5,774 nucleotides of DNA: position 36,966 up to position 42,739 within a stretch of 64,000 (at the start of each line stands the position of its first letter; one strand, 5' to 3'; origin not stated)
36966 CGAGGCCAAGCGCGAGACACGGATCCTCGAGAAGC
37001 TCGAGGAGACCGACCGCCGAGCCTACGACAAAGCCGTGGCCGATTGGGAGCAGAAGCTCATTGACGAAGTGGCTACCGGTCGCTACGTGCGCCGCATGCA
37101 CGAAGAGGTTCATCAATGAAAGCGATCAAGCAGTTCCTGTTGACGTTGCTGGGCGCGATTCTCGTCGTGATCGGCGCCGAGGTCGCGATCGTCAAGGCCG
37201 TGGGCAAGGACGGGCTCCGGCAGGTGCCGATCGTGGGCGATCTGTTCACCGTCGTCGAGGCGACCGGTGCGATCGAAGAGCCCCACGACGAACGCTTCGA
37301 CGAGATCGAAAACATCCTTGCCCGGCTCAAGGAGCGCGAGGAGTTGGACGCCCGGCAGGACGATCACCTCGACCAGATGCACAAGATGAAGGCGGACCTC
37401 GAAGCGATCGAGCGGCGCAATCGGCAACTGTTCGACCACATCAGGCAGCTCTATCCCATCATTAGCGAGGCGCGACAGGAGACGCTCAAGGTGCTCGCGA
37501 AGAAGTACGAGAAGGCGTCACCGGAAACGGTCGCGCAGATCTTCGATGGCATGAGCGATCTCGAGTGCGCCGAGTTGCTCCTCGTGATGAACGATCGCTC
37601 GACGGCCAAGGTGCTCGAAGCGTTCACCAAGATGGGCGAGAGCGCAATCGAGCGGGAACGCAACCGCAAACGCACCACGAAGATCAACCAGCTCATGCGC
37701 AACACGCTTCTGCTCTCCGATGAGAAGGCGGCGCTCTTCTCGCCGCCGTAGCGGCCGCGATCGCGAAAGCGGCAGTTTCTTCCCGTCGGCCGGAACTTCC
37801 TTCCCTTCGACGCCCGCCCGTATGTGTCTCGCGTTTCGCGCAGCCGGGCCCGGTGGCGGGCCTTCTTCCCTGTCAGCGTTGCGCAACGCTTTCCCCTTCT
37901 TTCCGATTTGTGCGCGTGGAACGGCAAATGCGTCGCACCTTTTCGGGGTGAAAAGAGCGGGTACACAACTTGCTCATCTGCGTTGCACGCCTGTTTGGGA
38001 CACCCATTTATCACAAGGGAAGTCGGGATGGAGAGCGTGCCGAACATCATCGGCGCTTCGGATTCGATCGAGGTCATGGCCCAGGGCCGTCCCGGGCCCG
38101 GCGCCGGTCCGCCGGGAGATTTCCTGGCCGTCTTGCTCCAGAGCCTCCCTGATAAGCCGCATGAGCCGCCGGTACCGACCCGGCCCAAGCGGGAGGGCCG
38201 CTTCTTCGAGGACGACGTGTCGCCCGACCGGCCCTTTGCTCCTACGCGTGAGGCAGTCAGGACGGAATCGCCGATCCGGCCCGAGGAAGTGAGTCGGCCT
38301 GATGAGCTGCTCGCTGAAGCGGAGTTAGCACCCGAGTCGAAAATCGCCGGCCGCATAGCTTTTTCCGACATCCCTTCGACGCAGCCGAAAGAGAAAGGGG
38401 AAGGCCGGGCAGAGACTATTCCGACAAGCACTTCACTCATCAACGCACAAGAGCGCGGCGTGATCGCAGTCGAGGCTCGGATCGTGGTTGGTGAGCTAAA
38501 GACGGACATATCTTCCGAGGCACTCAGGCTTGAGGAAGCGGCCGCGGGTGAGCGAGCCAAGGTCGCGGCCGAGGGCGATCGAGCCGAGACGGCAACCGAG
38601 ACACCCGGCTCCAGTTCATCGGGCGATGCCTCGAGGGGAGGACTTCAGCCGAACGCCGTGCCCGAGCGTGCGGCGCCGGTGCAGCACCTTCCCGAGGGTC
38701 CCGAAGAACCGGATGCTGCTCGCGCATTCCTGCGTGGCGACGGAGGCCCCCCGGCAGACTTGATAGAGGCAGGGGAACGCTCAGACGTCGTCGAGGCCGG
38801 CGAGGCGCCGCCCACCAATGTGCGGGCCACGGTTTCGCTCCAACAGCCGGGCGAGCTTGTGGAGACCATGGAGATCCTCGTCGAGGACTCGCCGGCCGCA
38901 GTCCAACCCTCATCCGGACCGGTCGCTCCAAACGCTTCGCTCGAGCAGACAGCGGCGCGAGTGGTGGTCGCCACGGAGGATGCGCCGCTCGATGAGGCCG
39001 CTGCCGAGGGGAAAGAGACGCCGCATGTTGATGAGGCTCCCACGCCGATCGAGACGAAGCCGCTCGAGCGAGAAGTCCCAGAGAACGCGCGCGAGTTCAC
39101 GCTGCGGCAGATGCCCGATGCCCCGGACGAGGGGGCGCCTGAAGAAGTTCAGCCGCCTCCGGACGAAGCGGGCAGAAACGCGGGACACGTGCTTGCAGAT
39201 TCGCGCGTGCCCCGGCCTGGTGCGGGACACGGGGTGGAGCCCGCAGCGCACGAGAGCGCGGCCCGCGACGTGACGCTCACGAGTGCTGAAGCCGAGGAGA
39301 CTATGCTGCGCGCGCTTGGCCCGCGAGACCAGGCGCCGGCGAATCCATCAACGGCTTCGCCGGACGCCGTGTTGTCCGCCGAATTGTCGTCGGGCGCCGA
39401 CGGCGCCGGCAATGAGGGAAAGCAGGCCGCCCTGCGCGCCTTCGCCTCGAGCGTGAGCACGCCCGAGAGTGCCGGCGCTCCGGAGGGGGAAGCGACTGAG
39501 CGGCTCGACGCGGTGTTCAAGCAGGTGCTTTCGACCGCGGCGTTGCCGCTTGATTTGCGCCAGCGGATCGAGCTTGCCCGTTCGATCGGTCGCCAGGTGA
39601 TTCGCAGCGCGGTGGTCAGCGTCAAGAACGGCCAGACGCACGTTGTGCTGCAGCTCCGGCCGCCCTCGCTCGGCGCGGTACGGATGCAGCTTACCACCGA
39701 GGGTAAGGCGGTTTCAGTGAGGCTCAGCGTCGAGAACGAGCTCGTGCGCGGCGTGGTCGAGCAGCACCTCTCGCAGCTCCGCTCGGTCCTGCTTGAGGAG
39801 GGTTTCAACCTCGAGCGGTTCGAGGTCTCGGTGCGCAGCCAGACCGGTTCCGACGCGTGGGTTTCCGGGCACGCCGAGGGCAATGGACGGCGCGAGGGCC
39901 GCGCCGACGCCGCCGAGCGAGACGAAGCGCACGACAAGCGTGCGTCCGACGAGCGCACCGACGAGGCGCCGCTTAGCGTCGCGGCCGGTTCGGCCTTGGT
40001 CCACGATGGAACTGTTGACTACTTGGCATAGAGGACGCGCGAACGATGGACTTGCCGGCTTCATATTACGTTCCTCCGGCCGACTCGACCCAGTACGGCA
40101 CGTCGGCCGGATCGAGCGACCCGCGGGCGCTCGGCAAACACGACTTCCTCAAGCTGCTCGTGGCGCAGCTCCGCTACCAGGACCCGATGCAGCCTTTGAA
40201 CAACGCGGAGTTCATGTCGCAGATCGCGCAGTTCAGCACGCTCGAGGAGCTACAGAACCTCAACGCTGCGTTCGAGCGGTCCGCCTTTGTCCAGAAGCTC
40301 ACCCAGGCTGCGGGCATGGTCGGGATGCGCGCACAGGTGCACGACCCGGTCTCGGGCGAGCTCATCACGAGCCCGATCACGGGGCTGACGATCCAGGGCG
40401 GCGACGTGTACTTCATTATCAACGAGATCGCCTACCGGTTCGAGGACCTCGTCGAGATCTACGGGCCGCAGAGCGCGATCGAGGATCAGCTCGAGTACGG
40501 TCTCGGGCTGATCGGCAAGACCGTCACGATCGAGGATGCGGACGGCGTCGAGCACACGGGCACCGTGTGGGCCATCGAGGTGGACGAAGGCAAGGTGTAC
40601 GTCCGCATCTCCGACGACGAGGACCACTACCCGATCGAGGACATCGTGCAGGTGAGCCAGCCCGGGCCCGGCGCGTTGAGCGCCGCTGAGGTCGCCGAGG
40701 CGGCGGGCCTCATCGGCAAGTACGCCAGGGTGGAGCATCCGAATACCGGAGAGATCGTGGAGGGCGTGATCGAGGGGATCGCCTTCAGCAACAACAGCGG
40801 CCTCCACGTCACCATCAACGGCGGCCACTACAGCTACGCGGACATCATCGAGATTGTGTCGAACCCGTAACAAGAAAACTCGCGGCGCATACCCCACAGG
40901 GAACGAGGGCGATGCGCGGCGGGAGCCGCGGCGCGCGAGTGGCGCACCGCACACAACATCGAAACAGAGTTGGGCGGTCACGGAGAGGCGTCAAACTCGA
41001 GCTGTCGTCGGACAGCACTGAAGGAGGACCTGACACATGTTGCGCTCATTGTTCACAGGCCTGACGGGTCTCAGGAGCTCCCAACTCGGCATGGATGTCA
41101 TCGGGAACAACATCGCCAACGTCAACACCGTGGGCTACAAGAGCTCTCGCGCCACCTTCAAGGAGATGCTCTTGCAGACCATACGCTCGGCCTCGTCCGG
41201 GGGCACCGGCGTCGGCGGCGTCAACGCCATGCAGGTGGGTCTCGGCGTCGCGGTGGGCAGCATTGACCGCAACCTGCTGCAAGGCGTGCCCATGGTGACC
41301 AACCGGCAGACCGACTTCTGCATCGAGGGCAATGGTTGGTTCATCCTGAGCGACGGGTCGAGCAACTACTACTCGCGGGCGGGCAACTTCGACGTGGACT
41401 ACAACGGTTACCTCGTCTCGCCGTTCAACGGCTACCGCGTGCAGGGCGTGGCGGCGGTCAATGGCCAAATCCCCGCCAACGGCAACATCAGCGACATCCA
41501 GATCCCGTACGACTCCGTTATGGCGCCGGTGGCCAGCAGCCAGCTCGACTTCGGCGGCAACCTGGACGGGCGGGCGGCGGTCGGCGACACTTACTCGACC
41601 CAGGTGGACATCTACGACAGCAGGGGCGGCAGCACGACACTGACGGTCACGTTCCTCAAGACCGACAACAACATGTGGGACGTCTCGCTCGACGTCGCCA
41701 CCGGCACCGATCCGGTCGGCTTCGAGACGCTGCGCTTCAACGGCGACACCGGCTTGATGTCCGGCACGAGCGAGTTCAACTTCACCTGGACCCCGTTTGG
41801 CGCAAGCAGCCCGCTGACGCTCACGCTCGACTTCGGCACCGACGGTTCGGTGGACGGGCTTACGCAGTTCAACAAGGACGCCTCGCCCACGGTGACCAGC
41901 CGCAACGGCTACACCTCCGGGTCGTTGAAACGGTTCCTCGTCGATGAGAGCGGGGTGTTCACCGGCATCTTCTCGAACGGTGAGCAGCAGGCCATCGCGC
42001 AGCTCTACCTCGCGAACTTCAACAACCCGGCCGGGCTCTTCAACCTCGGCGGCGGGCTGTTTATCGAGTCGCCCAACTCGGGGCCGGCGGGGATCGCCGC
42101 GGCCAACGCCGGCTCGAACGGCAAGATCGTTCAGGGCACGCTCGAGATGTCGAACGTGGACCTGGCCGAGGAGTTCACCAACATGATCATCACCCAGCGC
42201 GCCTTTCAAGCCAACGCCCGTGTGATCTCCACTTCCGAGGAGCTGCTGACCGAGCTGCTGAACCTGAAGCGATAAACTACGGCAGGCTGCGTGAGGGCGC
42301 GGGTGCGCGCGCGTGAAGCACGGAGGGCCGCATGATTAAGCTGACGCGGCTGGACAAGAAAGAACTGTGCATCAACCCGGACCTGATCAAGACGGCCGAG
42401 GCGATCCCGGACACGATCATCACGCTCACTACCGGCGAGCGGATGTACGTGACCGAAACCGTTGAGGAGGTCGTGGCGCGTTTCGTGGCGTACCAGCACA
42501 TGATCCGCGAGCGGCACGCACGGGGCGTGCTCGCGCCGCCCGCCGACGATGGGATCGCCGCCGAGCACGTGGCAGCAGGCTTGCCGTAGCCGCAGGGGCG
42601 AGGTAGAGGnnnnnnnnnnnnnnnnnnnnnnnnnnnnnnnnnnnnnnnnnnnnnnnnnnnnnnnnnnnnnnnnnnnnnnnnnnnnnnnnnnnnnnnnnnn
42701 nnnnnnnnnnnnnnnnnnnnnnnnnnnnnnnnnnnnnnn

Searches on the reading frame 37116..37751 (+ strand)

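Call 16: search_protein_families(library=pfam, proteins=[window:37116-37751:+], max_evalue=0.00001)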
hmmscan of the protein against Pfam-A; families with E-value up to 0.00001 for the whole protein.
window:37116-37751:+ (211 aa): 0 families

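Call 39: search_protein_families(library=pfam, proteins=[window:37116-37751:+], max_evalue=0.01)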
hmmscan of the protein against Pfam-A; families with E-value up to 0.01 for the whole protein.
window:37116-37751:+ (211 aa): 1 family
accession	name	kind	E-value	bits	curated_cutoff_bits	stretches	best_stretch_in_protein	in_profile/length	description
PF10241.14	KxDL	-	0.0022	18.7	27.2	1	75-115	44-84/86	Uncharacterized conserved protein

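Call 72: search_protein_families(library=ncbifam, proteins=[window:37116-37751:+], max_evalue=0.001)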
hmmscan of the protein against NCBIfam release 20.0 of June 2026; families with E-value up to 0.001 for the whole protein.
window:37116-37751:+ (211 aa): 0 families

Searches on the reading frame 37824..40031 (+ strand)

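Call 17: search_protein_families(library=pfam, proteins=[window:37824-40031:+], max_evalue=0.00001)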
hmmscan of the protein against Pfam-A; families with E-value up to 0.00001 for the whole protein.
window:37824-40031:+ (735 aa): 1 family
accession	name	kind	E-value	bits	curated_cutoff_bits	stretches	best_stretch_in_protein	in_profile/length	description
PF02120.21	Flg_hook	-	1.6e-18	66.7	29.8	1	596-675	4-83/85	Flagellar hook-length control protein FliK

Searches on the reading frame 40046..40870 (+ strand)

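Call 17: search_protein_families(library=pfam, proteins=[window:40046-40870:+], max_evalue=0.00001)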
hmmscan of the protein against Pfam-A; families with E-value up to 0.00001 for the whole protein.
window:40046-40870:+ (274 aa): 1 family
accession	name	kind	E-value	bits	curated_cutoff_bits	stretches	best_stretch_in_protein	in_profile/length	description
PF03963.19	FlgD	-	3.4e-21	75.7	27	1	13-77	10-74/75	Flagellar hook capping protein - N-terminal region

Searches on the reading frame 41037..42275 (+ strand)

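Call 17: search_protein_families(library=pfam, proteins=[window:41037-42275:+], max_evalue=0.00001)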
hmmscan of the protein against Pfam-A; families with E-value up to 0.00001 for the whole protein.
window:41037-42275:+ (412 aa): 4 families
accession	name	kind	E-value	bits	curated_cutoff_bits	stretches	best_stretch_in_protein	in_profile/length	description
PF06429.18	Flg_bbr_C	-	6.3e-18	64.5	23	1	366-410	2-46/46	Flagellar basal body rod FlgEFG protein C-terminal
PF07559.19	FlgE_D2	-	1.6e-11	45.3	22.7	1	185-292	21-142/142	Flagellar basal body protein FlaE D2 domain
PF22692.1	LlgE_F_G_D1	-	1.5e-10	41.5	27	1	96-159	2-50/64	Flagellar hook protein FlgE/F/G D1 domain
PF00460.25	Flg_bb_rod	-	3e-08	33.9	20.7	1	7-35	3-31/31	Flagella basal body rod protein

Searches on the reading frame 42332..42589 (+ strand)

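Call 17: search_protein_families(library=pfam, proteins=[window:42332-42589:+], max_evalue=0.00001)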
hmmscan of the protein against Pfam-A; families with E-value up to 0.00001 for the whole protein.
window:42332-42589:+ (85 aa): 1 family
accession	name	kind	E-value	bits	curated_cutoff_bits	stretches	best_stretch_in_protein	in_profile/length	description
PF06289.16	FlbD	-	4.2e-23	81.1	24.7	1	1-58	1-58/59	Flagellar and Swarming motility proteins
